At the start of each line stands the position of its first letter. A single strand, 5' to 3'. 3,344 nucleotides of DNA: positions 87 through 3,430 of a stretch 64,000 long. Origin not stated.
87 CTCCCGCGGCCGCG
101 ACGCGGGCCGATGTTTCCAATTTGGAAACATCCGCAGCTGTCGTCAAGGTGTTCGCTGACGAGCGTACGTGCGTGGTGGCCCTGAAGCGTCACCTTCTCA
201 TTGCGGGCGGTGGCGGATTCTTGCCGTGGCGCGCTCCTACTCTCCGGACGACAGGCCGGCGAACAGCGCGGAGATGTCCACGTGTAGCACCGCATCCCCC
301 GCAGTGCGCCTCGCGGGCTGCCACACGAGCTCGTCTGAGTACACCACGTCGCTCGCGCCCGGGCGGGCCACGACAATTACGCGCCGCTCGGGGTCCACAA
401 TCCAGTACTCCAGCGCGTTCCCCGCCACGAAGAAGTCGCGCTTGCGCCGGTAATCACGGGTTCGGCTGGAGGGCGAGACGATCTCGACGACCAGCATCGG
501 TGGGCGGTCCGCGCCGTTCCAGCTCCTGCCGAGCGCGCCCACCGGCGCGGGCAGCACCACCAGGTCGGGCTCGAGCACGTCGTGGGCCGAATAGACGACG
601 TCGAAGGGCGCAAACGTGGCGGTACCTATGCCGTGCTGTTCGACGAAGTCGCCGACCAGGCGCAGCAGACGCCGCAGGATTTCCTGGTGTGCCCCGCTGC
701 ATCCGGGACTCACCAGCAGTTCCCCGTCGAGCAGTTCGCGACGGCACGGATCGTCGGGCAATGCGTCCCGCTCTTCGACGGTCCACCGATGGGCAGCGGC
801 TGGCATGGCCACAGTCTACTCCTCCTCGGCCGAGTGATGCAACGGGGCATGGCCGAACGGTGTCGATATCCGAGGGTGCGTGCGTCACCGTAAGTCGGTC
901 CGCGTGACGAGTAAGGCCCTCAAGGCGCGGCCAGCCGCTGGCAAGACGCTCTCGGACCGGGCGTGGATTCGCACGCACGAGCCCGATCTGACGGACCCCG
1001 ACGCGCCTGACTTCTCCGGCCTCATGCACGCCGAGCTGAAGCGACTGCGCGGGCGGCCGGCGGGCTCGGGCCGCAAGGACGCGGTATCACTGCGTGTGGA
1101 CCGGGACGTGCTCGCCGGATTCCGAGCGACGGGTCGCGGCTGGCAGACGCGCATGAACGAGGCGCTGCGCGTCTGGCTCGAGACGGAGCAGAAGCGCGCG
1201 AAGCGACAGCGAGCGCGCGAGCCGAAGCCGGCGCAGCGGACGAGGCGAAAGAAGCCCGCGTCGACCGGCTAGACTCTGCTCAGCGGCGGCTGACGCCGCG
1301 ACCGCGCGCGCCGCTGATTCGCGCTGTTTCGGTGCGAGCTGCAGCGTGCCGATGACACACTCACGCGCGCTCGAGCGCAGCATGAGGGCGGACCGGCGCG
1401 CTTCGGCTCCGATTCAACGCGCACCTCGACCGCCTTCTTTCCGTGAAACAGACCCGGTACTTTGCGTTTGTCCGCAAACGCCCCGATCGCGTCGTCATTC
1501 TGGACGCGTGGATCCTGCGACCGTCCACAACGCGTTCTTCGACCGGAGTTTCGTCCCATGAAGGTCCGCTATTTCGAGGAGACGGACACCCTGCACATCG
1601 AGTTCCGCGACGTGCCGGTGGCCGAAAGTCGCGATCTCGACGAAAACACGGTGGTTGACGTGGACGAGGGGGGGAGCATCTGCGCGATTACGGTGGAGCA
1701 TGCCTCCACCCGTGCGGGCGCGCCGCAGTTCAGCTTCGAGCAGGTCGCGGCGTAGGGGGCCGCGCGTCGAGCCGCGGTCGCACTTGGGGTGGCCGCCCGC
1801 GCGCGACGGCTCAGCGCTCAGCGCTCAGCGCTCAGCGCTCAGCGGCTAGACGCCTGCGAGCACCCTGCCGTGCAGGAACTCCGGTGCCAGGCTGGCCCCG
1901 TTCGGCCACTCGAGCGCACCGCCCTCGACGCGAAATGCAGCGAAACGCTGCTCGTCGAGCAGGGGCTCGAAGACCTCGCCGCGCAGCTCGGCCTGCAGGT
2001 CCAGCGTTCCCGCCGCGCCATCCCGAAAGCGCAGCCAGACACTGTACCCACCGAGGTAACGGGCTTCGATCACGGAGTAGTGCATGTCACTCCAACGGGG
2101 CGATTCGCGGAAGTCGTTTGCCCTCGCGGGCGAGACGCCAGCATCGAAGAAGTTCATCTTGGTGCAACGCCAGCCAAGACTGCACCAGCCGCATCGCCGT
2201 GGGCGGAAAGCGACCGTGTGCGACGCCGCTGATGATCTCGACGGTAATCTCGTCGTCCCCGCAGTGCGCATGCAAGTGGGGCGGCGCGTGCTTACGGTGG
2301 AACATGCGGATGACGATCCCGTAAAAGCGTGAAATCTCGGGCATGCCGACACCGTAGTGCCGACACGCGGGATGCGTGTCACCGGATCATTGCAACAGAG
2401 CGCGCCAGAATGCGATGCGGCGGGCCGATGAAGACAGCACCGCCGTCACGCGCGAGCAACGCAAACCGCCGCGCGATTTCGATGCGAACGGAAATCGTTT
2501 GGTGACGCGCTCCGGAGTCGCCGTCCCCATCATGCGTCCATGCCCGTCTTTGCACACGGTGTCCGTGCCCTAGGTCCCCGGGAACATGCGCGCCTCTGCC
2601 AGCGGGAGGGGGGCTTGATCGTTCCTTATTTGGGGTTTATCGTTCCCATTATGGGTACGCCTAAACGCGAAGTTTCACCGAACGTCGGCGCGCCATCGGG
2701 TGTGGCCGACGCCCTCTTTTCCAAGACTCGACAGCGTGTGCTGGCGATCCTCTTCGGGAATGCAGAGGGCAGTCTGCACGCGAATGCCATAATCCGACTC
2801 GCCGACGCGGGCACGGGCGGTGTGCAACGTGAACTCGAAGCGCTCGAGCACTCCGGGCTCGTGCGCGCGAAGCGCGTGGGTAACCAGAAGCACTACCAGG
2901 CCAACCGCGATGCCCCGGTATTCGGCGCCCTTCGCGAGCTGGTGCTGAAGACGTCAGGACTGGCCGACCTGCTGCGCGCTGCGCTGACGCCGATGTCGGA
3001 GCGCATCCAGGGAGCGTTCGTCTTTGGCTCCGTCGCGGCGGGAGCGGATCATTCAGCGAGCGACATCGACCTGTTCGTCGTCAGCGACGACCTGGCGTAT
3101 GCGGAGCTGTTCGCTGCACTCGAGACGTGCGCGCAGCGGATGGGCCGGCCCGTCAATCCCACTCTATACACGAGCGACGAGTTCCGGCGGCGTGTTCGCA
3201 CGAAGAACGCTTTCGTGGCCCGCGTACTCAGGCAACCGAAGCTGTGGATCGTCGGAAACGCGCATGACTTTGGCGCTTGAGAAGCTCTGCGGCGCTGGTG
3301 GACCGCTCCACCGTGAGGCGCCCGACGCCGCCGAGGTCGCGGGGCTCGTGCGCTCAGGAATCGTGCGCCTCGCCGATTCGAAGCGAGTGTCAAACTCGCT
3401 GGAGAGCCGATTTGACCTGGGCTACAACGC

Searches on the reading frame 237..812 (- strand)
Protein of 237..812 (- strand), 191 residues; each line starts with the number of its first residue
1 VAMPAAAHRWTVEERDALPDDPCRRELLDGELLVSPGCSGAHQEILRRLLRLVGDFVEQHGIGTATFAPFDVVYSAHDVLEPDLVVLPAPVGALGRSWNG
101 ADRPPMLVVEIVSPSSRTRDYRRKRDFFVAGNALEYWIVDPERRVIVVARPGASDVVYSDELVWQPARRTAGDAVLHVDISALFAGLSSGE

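Call 62: search_protein_families(library=pfam, proteins=[window:237-812:-], max_evalue=0.01)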
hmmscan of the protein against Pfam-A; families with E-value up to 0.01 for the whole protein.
window:237-812:- (191 aa): 1 family
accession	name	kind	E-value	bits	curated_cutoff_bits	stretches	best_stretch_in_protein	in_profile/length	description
PF05685.18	Uma2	-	1.2e-26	93.6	27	1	13-163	2-151/172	Putative restriction endonuclease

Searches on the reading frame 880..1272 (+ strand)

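Call 62: search_protein_families(library=pfam, proteins=[window:880-1272:+], max_evalue=0.01)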
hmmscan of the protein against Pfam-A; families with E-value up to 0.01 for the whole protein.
window:880-1272:+ (130 aa): 1 family
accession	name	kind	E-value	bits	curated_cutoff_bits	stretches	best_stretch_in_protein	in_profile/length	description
PF14384.12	BrnA_antitoxin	-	2.7e-19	69.7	26.1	1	50-100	16-68/68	BrnA antitoxin of type II toxin-antitoxin system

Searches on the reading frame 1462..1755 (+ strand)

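Call 62: search_protein_families(library=pfam, proteins=[window:1462-1755:+], max_evalue=0.01)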
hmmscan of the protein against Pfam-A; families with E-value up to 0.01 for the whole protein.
window:1462-1755:+ (97 aa): 1 family
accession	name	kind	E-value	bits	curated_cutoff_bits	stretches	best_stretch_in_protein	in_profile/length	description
PF10049.14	DUF2283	-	7.6e-17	61.7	23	1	34-82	1-49/49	Protein of unknown function (DUF2283)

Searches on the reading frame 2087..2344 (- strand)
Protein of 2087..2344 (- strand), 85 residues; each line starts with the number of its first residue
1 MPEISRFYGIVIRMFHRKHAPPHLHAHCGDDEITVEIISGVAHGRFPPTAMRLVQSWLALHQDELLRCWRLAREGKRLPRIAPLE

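Call 62: search_protein_families(library=pfam, proteins=[window:2087-2344:-], max_evalue=0.01)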
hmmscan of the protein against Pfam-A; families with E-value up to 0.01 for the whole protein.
window:2087-2344:- (85 aa): 1 family
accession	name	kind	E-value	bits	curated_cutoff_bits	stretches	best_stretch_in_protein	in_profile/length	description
PF13711.11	DUF4160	-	3.8e-17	62.7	23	1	9-69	1-64/65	Domain of unknown function (DUF4160)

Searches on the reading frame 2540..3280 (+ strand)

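Call 62: search_protein_families(library=pfam, proteins=[window:2540-3280:+], max_evalue=0.01)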
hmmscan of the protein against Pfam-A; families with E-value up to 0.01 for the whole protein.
window:2540-3280:+ (246 aa): 7 families
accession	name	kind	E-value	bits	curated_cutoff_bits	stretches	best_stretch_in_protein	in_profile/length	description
PF18765.7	Polbeta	-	1.9e-07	31.6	26.9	1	154-190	11-48/93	Polymerase beta, Nucleotidyltransferase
PF01909.29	NTP_transf_2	-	1.5e-06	28.9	21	1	156-216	14-78/93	Nucleotidyltransferase domain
PF24033.1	DUF7342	-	8.5e-05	23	31.6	1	81-157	20-94/150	Family of unknown function (DUF7342)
PF24266.1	HTH_HVO_0163_N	-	8.6e-05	23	31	1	62-122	2-60/70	HVO_0163, N-terminal HTH domain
PF12633.13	Adenyl_cycl_N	-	0.0031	18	27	1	151-198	87-134/199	Adenylate cyclase NT domain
PF22600.2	MTPAP-like_central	-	0.0075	16.8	27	1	142-187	26-70/139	Poly(A) RNA polymerase, mitochondrial-like, central palm domain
PF08100.18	Dimerisation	-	0.0092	16.2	25.6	0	58-123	21-85/93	O-methyltransferase dimerisation domain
